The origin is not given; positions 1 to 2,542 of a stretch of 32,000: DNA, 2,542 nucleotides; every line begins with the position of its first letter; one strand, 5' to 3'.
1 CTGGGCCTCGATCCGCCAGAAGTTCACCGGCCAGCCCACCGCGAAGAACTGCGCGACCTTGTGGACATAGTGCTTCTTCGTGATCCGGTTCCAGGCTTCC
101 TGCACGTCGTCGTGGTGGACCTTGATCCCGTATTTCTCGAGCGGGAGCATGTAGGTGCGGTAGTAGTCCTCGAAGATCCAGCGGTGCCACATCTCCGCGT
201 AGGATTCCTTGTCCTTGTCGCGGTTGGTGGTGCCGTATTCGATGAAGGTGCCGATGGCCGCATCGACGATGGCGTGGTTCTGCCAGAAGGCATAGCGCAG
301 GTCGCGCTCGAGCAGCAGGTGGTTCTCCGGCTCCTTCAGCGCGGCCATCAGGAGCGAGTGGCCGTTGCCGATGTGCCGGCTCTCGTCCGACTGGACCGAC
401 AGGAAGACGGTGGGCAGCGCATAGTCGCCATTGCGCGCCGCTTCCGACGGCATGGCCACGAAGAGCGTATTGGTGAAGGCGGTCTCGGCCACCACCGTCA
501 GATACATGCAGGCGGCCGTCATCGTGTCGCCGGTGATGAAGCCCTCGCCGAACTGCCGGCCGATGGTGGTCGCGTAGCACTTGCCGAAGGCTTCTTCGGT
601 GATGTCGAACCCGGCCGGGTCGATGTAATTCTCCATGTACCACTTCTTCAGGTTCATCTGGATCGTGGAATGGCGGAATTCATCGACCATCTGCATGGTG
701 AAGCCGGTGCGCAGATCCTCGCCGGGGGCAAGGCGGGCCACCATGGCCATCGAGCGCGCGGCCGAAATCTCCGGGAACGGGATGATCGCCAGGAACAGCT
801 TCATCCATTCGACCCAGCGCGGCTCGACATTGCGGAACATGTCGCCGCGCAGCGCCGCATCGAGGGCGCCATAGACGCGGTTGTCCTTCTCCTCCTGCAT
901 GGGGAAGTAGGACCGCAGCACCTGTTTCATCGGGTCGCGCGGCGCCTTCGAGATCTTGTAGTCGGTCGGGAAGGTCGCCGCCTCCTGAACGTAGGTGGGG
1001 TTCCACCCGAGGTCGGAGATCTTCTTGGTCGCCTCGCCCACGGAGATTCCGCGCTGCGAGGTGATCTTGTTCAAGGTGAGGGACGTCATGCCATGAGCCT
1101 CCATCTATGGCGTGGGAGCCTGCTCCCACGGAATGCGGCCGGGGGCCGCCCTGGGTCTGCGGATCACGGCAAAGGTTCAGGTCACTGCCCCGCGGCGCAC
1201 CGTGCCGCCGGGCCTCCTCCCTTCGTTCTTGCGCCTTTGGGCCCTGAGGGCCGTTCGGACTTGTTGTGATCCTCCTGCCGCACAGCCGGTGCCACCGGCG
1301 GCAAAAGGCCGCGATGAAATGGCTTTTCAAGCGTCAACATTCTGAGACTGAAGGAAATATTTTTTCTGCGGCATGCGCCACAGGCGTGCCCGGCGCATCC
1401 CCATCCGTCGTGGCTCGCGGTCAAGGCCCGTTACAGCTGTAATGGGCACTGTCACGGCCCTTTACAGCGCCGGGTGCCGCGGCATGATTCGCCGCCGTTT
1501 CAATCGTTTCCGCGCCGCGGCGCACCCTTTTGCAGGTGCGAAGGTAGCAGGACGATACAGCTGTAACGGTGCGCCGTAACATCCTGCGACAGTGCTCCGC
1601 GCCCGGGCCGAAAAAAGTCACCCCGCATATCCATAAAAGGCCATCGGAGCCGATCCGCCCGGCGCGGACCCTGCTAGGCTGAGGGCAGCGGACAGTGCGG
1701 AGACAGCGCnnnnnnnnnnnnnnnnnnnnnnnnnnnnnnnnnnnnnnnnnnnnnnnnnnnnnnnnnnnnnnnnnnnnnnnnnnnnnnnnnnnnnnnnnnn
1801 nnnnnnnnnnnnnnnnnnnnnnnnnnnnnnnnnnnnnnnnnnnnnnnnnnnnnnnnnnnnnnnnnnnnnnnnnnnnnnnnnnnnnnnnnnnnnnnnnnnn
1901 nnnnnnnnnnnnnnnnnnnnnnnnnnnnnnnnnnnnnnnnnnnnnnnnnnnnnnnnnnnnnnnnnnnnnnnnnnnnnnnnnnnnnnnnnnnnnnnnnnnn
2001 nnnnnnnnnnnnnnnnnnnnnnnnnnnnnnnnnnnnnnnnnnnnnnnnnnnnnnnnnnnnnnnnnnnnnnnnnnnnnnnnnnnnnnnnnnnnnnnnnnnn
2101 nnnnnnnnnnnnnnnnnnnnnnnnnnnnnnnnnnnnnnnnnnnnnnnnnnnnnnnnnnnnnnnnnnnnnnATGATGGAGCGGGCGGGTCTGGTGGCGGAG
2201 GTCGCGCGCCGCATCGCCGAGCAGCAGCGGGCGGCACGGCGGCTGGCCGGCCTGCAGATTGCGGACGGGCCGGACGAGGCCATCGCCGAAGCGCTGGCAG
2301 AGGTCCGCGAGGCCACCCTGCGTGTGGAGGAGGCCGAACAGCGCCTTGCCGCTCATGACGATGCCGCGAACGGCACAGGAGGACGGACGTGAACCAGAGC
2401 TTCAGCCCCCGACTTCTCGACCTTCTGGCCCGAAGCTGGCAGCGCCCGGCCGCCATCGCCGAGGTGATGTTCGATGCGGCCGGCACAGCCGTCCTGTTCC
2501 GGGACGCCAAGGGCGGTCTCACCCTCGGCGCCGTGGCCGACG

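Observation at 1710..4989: Five-gene, translationally coupled operon ending in a specialised sigma-54 paralogue with four uncharacterised partner proteins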

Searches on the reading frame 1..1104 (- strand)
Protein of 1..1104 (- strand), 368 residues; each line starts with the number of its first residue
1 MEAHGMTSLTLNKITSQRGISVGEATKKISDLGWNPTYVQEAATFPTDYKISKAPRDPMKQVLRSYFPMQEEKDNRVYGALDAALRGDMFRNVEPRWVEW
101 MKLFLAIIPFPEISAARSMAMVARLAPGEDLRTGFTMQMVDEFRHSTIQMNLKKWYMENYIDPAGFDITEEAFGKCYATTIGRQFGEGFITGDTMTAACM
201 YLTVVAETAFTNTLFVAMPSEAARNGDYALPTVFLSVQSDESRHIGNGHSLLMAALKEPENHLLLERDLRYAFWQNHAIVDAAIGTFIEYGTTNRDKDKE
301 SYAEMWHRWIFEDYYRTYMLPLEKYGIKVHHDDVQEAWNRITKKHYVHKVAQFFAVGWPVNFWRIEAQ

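Call 38: search_solved_structures(query=window:1-1104:-, max_evalue=0.001)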
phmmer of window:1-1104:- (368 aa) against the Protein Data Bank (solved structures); distinct sequences matched with E-value up to 0.001: 38.
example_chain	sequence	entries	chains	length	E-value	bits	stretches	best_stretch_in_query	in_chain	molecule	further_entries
6vk4_A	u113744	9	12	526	2.1e-47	165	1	19-365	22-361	Methane monooxygenase component A alpha chain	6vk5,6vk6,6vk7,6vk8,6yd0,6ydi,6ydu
7m8q_A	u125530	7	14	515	2.4e-47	164.8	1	19-365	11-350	Methane monooxygenase component A alpha chain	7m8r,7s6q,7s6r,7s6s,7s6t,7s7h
1mhy_D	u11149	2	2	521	5.9e-47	163.5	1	19-365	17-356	METHANE MONOOXYGENASE HYDROXYLASE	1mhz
6d7k_A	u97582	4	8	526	2.1e-46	161.7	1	19-365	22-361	Methane monooxygenase hydroxylase, MmoX1 | Methane monooxygenase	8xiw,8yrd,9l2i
4gam_A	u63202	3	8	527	1.2e-44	155.9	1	29-365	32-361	Methane monooxygenase component A alpha chain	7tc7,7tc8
1fyz_A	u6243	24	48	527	2.4e-44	154.9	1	29-365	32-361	METHANE MONOOXYGENASE COMPONENT A, ALPHA CHAIN | Methane monooxygenase component A alpha chain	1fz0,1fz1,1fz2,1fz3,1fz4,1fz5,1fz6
1mmo_D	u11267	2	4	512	3.1e-44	154.5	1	33-365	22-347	METHANE MONOOXYGENASE HYDROLASE (ALPHA CHAIN) | METHANE MONOOXYGENASE HYDROXYLASE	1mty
4p1b_A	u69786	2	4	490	9.2e-27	97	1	33-318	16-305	Toluene-4-monooxygenase system protein A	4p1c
3rmk_A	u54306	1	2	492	9.3e-27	97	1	33-318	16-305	Toluene-4-monooxygenase system protein A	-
5tds_A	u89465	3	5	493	9.4e-27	97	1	33-318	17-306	Toluene-4-monooxygenase system protein A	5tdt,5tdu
3dhg_A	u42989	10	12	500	9.7e-27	97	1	33-318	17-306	toluene 4-monooxygenase hydroxylase alpha subunit | Toluene-4-monooxygenase system protein A | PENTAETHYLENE GLYCOL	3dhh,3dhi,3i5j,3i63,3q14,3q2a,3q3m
3ri7_A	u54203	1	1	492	1.3e-26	96.6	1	33-318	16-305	Toluene-4-monooxygenase system protein A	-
3ge3_A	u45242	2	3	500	4.8e-26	94.7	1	33-318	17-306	Toluene-4-monooxygenase system protein A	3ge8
5tdv_A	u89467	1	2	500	7e-26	94.1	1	33-318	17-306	Toluene-4-monooxygenase system protein A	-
2inc_A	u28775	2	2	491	1.1e-24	90.2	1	33-318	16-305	Toluene, o-xylene monooxygenase oxygenase subunit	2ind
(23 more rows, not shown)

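Call 39: search_protein_families(library=ncbifam, proteins=[window:1-1104:-], max_evalue=0.001)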
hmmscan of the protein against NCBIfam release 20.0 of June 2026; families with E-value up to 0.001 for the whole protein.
window:1-1104:- (368 aa): 0 families

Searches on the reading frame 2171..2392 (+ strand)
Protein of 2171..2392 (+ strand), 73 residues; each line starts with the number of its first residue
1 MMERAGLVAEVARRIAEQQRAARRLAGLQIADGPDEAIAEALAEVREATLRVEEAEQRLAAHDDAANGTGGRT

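Call 3: search_protein_families(library=pfam, proteins=[window:2171-2392:+], max_evalue=1)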
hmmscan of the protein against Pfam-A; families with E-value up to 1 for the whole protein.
window:2171-2392:+ (73 aa): 1 family
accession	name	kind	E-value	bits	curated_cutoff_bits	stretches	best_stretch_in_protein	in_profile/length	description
PF21097.3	SR_plectin_7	-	0.21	12.5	27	0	40-60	7-27/116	Spectrin repeat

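Call 4: search_protein_families(library=ncbifam, proteins=[window:2171-2392:+], max_evalue=1)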
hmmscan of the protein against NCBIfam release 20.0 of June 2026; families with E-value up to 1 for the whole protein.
window:2171-2392:+ (73 aa): 0 families

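Call 61: search_solved_structures(query=A4, max_evalue=10)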
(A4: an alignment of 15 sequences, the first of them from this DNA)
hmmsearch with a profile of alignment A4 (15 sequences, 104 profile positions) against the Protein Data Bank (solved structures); distinct sequences matched with E-value up to 10: 40.
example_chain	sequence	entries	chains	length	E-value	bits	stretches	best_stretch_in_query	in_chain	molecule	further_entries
9tlt_A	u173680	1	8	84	0.00028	24.4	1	20-95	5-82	Sc-apCC-2-KLHL20-4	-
9tlw_A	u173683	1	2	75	0.0011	22.5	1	21-87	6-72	Sc-apCC-2-MCL-1-4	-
9tls_A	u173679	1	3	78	0.0031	21.1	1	20-95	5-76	Sc-apCC-2-KLHL20-3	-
9tln_A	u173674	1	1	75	0.0036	20.9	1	20-89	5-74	Sc-apCC-2-BCL-xL-2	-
8u1a_A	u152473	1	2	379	0.0051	20.4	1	42-86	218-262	Designed Near Infrared Fluorescent Protein MC7BP34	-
9rgy_A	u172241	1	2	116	0.0062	20.1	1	12-78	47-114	sc-apCC3-CW-0NTT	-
9tlm_A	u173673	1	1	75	0.012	19.2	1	20-88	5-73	Sc-apCC-2-MCL-1-1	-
9rgv_A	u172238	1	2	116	0.017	18.8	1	11-78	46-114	sc-apCC3-CW1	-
9tlr_A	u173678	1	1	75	0.029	18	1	79-102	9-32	Sc-apCC-2-BCL-xL-11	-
9som_A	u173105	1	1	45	0.034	17.8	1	57-96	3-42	Designed coiled coil with two distinct Terbium sites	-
9rgz_A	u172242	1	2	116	0.04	17.5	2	11-85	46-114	sc-apCC3-CW-2NTT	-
4g1a_A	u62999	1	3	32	0.046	17.3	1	63-90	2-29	AQ-C16C19 peptide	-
6mcd_A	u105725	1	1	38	0.047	17.3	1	71-102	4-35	Pb(II)(GRAND Coil Ser L12CL16A)-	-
6z0l_A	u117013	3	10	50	0.05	17.2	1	63-103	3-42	Positive Strand | 'Positive' Strand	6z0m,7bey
7q1t_A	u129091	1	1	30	0.059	17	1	73-98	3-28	apCC-Di-A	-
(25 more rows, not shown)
